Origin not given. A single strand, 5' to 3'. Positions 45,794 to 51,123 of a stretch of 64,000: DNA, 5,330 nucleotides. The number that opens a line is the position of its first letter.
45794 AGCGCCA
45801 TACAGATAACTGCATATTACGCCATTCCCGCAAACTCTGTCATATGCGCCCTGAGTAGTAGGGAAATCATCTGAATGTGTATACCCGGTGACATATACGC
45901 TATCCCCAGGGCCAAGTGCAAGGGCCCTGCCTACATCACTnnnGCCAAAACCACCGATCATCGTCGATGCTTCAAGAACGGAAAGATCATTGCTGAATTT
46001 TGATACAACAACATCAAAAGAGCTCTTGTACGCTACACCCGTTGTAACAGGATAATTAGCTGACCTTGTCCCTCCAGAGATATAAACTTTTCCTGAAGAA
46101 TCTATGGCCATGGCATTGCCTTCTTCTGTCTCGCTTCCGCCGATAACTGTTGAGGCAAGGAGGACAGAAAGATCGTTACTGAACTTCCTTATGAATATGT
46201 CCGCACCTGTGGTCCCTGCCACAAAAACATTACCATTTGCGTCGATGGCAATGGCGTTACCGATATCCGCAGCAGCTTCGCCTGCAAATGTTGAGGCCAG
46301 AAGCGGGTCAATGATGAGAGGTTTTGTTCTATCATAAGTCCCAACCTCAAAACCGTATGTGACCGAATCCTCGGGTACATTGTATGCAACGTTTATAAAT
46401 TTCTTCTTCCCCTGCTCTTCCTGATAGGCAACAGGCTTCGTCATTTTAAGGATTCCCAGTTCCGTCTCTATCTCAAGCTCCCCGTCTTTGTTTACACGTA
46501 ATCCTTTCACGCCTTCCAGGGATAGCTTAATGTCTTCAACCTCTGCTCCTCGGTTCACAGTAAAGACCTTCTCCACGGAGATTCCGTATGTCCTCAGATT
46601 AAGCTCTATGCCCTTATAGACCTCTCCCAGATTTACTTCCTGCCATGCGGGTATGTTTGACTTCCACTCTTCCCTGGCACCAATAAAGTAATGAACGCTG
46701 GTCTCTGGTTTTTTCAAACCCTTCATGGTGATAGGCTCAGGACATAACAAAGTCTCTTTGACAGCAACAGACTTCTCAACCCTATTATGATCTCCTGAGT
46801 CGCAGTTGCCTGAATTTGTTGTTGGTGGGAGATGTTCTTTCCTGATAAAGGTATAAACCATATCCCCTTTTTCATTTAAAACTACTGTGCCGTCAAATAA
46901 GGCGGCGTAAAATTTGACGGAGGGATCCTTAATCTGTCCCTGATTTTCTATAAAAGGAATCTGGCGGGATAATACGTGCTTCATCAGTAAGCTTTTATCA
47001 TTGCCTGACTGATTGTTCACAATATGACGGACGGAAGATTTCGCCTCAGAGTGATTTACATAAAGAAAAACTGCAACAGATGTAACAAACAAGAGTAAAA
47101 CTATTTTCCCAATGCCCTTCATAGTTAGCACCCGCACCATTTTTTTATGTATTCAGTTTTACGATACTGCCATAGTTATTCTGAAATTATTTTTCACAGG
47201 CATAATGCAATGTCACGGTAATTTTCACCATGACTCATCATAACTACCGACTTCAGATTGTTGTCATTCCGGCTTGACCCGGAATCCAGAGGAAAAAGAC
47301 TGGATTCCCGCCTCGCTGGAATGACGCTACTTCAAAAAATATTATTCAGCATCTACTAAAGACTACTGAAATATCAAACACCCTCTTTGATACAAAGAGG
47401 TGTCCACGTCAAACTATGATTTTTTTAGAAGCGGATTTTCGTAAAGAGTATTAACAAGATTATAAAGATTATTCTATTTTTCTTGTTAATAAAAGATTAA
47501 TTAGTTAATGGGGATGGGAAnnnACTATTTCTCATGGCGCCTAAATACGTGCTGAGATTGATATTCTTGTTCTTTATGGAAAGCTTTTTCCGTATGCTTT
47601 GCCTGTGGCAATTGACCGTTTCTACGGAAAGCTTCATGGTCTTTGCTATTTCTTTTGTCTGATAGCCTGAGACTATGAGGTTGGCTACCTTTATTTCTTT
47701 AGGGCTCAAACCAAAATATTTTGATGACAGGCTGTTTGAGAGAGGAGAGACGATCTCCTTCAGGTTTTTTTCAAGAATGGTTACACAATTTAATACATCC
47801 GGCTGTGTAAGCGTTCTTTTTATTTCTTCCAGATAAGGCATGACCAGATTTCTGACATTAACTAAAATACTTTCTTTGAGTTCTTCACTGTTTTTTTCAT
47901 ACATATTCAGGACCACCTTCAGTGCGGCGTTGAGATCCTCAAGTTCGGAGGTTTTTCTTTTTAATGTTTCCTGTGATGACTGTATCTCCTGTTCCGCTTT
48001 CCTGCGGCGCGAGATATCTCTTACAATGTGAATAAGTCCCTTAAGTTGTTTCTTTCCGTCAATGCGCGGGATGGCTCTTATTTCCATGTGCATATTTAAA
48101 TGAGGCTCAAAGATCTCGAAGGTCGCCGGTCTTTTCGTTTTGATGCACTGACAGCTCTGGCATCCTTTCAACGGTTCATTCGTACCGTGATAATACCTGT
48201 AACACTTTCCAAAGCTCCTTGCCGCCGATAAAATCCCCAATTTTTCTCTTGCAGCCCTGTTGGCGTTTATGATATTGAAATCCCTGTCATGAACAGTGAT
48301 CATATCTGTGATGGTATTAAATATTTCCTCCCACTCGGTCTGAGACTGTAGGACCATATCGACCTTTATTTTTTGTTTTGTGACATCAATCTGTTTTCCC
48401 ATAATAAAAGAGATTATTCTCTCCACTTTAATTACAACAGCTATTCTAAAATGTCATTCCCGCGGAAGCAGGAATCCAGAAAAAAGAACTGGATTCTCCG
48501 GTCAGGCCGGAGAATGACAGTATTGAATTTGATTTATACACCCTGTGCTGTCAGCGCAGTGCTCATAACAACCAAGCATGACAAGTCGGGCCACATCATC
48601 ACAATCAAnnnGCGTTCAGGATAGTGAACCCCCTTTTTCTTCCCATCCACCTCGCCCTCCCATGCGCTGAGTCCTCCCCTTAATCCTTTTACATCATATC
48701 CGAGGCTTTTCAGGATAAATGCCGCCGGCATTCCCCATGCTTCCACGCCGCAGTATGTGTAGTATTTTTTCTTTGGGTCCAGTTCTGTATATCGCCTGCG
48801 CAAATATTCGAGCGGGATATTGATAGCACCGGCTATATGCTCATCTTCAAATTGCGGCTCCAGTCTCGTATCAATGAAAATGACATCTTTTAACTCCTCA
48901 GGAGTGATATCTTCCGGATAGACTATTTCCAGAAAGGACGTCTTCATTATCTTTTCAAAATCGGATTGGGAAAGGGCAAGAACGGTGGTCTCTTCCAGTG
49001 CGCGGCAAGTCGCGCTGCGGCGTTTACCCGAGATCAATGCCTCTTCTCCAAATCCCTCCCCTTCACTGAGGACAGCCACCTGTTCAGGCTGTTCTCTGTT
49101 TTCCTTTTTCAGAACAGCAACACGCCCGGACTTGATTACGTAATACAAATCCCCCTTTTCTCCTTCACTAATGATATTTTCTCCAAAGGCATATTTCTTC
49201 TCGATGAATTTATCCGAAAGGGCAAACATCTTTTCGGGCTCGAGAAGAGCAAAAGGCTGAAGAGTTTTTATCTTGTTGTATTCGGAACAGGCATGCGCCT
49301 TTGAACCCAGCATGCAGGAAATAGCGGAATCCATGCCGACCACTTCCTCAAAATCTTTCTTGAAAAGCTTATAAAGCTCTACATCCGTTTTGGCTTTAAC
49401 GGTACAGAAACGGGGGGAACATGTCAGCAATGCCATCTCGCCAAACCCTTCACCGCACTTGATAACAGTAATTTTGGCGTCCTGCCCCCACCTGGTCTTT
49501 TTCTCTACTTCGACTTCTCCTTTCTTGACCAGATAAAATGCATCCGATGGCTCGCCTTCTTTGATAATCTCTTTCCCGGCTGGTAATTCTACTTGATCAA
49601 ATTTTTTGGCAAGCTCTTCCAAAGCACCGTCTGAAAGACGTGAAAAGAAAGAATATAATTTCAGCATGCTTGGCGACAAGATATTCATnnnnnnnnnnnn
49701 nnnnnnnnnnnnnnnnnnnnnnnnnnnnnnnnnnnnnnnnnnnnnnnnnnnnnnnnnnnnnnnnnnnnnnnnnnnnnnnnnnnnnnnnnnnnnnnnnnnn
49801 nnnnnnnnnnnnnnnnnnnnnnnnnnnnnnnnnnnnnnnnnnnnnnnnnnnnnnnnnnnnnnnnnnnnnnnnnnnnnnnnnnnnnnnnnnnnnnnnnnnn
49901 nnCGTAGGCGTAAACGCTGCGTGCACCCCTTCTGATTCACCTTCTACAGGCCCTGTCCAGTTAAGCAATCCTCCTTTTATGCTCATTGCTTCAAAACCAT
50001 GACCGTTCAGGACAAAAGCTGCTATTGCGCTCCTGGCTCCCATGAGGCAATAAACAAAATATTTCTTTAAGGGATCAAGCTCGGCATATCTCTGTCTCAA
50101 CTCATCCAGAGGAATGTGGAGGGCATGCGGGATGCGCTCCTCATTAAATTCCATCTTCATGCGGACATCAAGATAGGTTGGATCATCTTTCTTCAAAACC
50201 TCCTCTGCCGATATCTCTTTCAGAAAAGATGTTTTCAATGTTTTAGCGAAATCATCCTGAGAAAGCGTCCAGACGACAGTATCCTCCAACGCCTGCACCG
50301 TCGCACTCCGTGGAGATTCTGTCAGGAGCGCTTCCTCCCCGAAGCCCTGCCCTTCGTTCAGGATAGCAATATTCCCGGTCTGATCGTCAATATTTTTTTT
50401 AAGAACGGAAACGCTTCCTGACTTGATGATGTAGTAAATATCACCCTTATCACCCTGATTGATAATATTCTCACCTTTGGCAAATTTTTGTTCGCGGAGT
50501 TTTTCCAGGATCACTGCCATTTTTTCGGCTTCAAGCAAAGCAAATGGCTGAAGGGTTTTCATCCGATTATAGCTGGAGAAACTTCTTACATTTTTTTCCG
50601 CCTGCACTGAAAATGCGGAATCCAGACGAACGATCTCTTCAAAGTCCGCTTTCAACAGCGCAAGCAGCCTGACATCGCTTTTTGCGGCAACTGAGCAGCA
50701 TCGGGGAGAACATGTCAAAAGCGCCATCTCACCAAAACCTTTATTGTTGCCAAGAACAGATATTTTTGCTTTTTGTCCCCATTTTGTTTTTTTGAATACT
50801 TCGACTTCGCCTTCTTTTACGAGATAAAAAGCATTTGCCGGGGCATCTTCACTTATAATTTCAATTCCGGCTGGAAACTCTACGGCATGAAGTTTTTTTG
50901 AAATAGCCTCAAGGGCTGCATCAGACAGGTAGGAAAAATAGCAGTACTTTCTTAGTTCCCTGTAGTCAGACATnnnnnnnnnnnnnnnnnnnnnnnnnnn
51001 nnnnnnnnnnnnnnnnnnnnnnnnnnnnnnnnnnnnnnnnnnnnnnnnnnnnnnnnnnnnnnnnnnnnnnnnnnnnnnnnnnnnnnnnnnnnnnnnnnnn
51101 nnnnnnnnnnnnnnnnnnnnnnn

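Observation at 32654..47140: A single 14.5-kb reading frame encoding a ~4,800-residue exoprotein with a C-terminal metzincin-type motif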

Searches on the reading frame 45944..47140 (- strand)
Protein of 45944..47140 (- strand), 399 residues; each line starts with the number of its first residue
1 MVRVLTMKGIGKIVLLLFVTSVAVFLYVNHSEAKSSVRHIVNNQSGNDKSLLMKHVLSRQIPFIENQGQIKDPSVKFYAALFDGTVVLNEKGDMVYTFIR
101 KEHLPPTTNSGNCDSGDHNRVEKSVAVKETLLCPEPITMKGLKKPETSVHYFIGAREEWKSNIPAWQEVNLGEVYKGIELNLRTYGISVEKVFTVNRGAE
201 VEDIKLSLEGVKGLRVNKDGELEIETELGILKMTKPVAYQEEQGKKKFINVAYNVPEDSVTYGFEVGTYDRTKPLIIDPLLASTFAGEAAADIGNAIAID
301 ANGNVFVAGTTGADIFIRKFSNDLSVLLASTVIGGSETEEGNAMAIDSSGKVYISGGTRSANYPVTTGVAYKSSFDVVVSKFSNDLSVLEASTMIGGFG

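Call 6: search_protein_families(library=pfam, proteins=[window:45944-47140:-], max_evalue=0.01)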
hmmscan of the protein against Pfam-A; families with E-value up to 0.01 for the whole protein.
window:45944-47140:- (399 aa): 2 families
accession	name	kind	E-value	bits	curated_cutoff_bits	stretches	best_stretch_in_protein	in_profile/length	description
PF25778.1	DUF7948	-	4.2e-47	161.4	27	1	63-280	1-214/214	Domain of unknown function (DUF7948)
PF06739.17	SBBP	-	2.9e-08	33.9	20.5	1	290-316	10-37/38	Beta-propeller repeat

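Call 24: search_protein_families(library=ncbifam, proteins=[window:45944-47140:-], max_evalue=0.1)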
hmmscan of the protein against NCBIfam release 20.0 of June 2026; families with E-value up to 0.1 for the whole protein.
window:45944-47140:- (399 aa): 2 families
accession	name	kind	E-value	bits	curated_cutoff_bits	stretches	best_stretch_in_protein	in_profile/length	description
NF047494.1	Lepto_SBBP_lipo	equivalog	0.0004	19.2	400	1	295-361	132-210/466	SBBP repeat beta-propeller lipoprotein, LipL53 family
TIGR02608.1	delta_60_rpt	domain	0.0027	17.5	76.5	0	340-360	2-24/55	delta-60 repeat domain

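Call 78: list_cluster_members(proteins=[window:45944-47140:-, window:45944-47122:-, window:32657-45469:-, P0001])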
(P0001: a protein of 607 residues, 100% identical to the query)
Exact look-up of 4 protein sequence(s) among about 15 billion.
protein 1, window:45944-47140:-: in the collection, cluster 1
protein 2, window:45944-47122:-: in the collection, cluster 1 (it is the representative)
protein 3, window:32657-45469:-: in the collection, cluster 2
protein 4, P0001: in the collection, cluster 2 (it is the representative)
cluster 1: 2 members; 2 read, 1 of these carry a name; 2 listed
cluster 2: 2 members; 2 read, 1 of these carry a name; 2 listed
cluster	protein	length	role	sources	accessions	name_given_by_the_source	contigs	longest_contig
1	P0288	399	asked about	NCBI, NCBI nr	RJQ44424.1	MAG: hypothetical protein C4538_10415 [Nitrospiraceae bacterium]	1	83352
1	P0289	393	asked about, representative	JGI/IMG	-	-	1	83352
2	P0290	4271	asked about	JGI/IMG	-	-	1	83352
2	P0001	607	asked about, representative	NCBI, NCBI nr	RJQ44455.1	MAG: hypothetical protein C4538_10340 [Nitrospiraceae bacterium]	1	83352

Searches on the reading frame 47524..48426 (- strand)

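Call 11: search_protein_families(library=pfam, proteins=[window:47524-48426:-], max_evalue=0.001)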
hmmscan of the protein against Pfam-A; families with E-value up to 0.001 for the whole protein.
window:47524-48426:- (301 aa): 6 families
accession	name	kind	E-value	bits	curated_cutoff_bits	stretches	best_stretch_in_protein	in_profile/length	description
PF00196.25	GerE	-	1.1e-12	47.8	23.5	1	240-287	3-50/57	Bacterial regulatory proteins, luxR family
PF08448.16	PAS_4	-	1.4e-06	28.9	23.1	1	36-142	1-109/110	PAS fold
PF13426.13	PAS_9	-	6.2e-05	23.7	27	1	41-139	2-102/103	PAS domain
PF00989.32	PAS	-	6.8e-05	23.3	22.6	1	31-138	2-113/113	PAS fold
PF13188.13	PAS_8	-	0.00093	19.5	21.8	0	32-66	3-39/65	PAS domain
PF07638.17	Sigma70_ECF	-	0.00097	19.5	21.1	0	229-283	126-180/185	ECF sigma factor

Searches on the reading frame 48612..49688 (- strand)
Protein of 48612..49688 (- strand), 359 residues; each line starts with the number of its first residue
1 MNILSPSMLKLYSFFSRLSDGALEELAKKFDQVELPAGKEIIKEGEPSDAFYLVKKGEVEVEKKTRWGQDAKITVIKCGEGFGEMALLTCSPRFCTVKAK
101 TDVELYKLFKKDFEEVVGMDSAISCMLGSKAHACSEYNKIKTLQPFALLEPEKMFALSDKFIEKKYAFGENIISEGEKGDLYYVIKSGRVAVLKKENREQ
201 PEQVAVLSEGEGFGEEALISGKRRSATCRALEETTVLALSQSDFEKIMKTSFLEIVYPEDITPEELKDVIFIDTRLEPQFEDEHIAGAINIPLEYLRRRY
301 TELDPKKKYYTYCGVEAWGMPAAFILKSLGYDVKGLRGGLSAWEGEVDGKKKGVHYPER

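Call 11: search_protein_families(library=pfam, proteins=[window:48612-49688:-], max_evalue=0.001)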
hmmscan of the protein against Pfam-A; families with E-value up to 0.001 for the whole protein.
window:48612-49688:- (359 aa): 2 families
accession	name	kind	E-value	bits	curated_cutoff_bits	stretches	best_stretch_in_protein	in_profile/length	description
PF00027.35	cNMP_binding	-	1e-43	147.6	27.5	2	33-117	2-86/89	Cyclic nucleotide-binding domain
PF00581.25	Rhodanese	-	8.1e-14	52.3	22.2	1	267-345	12-101/102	Rhodanese-like domain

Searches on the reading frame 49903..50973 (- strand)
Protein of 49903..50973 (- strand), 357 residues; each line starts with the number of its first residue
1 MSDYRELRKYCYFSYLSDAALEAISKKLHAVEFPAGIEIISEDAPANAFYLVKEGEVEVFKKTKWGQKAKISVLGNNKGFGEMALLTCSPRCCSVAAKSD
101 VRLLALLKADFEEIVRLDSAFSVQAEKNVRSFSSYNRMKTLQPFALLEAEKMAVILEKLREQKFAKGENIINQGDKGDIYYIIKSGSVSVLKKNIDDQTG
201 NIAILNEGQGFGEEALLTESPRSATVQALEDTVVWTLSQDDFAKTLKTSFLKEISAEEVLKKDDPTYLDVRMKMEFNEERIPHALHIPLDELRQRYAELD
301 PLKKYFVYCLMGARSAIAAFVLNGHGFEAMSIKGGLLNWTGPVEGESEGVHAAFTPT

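Call 11: search_protein_families(library=pfam, proteins=[window:49903-50973:-], max_evalue=0.001)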
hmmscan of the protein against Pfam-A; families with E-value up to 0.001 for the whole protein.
window:49903-50973:- (357 aa): 2 families
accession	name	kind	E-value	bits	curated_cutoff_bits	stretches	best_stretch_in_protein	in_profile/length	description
PF00027.35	cNMP_binding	-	1e-43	147.6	27.5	2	162-248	2-88/89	Cyclic nucleotide-binding domain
PF00581.25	Rhodanese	-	4.1e-13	50.1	22.2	1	260-340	9-100/102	Rhodanese-like domain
